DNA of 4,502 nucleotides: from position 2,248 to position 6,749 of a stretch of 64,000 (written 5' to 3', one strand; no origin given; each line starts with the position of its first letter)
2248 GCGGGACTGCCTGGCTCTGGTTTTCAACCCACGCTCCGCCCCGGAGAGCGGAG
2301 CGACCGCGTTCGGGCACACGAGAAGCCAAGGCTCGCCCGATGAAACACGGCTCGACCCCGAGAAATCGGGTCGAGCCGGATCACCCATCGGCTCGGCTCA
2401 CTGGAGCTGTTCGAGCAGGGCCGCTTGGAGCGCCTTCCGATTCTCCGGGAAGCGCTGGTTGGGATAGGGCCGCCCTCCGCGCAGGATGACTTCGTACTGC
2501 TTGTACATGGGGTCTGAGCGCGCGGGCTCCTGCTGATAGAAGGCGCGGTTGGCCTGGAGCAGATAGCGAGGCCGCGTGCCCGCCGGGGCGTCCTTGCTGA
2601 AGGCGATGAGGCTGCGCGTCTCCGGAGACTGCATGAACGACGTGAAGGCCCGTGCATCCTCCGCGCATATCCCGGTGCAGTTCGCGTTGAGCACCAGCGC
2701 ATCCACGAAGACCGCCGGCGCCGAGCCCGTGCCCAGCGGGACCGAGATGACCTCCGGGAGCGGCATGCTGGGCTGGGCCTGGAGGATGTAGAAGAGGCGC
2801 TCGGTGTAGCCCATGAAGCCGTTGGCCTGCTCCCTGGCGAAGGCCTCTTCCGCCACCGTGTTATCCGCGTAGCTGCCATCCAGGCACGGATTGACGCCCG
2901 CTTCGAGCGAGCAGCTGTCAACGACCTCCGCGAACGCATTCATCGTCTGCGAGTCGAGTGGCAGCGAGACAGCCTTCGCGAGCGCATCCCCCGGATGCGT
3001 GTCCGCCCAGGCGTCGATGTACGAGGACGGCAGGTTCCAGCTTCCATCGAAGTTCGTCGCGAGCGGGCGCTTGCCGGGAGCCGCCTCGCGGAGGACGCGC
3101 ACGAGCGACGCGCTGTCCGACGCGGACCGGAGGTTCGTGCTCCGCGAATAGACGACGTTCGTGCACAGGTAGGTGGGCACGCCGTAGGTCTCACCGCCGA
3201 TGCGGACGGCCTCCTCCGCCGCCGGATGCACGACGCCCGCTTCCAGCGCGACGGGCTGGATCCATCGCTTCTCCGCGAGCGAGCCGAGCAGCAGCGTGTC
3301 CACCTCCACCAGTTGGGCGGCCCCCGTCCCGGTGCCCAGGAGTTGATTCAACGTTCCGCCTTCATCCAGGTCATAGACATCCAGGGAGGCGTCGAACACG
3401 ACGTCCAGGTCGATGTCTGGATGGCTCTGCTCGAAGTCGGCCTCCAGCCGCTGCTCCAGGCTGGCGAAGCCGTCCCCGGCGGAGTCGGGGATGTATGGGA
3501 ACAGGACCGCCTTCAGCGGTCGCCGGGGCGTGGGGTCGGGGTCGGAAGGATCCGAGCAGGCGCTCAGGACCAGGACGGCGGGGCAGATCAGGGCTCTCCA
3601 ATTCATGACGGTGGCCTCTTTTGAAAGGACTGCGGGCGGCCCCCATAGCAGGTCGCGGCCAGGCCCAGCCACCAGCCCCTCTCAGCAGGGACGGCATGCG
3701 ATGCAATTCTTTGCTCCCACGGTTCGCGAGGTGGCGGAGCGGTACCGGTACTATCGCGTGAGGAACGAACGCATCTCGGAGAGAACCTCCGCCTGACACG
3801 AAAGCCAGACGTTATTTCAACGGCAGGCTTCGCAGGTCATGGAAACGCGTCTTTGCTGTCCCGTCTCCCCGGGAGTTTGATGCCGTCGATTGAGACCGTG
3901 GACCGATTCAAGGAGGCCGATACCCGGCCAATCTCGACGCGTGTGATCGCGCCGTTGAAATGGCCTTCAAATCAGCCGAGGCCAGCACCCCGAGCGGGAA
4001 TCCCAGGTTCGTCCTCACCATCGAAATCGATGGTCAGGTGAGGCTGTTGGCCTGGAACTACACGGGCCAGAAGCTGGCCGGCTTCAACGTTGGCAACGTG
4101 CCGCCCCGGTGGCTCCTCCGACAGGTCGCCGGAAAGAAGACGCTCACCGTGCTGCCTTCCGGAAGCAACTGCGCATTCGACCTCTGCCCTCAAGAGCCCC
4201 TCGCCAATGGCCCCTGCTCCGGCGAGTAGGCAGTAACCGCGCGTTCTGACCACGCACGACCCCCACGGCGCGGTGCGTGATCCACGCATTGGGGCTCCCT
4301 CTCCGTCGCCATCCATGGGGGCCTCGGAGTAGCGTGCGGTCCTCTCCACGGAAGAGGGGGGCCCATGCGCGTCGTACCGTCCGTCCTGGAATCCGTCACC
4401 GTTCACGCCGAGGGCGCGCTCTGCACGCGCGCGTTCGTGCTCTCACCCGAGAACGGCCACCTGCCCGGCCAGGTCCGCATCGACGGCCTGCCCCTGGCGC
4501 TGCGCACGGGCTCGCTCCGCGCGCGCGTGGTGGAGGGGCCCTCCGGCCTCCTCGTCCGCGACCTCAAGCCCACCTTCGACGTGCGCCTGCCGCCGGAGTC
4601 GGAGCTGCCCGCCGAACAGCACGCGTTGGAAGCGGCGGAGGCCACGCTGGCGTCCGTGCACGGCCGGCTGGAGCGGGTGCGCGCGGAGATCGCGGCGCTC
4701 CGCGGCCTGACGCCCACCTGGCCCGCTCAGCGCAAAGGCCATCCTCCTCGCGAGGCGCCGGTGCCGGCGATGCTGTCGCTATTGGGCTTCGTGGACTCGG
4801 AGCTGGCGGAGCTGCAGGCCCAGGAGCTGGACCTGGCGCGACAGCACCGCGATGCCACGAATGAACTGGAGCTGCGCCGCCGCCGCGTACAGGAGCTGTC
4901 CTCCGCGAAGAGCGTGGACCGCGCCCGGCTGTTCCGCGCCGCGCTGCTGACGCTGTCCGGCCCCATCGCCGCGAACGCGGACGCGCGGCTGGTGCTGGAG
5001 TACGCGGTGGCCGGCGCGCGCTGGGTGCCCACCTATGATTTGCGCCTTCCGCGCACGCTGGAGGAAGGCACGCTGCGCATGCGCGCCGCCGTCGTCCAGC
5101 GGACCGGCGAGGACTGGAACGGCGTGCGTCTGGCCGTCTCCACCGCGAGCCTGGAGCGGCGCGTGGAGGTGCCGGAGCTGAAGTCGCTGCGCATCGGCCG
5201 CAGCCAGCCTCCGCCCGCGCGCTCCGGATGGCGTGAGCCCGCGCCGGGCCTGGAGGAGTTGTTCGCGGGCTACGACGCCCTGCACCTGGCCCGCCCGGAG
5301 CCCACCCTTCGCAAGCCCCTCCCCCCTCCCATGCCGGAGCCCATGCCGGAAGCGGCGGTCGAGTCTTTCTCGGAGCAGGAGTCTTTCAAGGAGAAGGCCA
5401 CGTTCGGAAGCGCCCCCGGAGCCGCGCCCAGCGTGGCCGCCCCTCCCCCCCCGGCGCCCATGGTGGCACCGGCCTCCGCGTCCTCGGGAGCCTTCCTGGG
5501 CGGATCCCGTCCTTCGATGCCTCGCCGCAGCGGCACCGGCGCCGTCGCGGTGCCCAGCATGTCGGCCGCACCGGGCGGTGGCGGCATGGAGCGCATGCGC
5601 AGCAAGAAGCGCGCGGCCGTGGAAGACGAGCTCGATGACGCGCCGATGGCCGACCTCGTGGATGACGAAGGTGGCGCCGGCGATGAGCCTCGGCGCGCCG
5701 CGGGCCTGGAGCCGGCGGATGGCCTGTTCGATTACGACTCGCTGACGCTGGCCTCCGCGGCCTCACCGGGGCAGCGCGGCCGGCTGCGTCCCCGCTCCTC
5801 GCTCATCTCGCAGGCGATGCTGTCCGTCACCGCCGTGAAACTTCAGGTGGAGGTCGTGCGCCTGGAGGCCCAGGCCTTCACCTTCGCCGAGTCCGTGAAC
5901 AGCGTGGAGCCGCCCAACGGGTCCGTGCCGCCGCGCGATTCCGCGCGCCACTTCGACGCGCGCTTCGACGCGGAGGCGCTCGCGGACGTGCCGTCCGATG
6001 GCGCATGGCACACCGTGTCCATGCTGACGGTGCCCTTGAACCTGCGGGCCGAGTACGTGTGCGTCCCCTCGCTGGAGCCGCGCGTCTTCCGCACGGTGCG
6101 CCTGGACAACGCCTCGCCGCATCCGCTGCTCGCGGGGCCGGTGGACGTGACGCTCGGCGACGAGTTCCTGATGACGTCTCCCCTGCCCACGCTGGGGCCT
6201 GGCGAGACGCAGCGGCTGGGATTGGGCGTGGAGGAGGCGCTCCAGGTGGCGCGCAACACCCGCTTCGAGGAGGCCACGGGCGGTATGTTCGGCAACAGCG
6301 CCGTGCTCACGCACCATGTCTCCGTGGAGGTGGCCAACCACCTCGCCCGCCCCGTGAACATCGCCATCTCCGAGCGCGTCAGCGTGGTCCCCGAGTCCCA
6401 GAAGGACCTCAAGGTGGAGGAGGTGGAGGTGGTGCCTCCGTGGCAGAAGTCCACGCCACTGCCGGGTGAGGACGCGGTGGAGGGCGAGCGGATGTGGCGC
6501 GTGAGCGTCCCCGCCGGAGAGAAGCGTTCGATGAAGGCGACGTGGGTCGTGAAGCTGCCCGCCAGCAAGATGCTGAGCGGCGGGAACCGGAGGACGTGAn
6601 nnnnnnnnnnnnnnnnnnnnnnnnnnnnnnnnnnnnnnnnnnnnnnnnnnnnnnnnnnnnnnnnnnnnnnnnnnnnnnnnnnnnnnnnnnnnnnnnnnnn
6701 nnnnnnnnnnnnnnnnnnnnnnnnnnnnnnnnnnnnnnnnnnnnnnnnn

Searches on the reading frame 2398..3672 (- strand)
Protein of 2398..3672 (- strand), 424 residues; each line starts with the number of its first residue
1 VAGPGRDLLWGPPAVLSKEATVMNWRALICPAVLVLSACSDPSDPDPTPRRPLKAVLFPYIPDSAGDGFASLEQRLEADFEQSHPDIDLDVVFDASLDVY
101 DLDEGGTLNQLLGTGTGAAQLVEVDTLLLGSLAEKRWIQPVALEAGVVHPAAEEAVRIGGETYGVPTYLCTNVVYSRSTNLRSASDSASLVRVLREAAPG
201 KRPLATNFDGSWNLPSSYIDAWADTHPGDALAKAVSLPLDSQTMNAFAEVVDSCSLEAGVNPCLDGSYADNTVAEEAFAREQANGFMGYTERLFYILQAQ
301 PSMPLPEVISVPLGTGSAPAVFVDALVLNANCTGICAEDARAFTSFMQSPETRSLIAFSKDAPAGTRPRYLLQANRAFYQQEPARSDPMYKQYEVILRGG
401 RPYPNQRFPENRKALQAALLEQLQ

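Call 88: search_protein_families(library=pfam, proteins=[window:2398-3672:-], max_evalue=0.001)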
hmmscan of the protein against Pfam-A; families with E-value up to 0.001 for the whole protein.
window:2398-3672:- (424 aa): 1 family
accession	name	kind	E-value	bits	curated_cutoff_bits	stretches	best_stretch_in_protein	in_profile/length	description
PF01547.30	SBP_bac_1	-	1.8e-08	35.2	26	1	67-351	6-304/307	Bacterial extracellular solute-binding protein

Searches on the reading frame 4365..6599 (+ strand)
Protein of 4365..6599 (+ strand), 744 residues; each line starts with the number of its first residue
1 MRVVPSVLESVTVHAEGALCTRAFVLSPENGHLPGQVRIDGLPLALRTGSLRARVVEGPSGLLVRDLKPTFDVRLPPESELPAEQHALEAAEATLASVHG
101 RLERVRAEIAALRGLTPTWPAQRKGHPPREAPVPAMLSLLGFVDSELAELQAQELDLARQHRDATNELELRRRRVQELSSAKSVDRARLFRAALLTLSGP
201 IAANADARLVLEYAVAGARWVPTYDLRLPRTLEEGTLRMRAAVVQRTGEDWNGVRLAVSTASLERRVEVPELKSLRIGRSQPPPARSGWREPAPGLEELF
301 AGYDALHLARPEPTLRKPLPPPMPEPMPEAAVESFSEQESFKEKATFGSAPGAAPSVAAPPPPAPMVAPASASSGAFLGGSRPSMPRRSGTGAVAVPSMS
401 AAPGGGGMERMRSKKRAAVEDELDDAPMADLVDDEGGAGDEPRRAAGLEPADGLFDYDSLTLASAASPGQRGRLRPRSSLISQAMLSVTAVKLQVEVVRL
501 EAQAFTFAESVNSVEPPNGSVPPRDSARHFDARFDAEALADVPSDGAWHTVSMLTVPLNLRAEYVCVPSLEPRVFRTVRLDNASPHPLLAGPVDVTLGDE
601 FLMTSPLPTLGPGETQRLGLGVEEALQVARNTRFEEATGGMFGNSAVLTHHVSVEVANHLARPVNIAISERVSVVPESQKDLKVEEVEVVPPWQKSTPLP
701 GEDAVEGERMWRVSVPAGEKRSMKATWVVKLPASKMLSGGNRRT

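Call 78: search_protein_families(library=pfam, proteins=[window:4365-6599:+], max_evalue=0.001)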
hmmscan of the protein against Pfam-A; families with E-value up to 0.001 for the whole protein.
window:4365-6599:+ (744 aa): 2 families
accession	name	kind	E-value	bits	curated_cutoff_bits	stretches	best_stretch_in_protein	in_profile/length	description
PF13598.12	DUF4139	-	2.9e-34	119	31.8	1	211-732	3-204/205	Domain of unknown function (DUF4139)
PF13600.11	DUF4140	-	6.1e-10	39.9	27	1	11-112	1-98/98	N-terminal domain of unknown function (DUF4140)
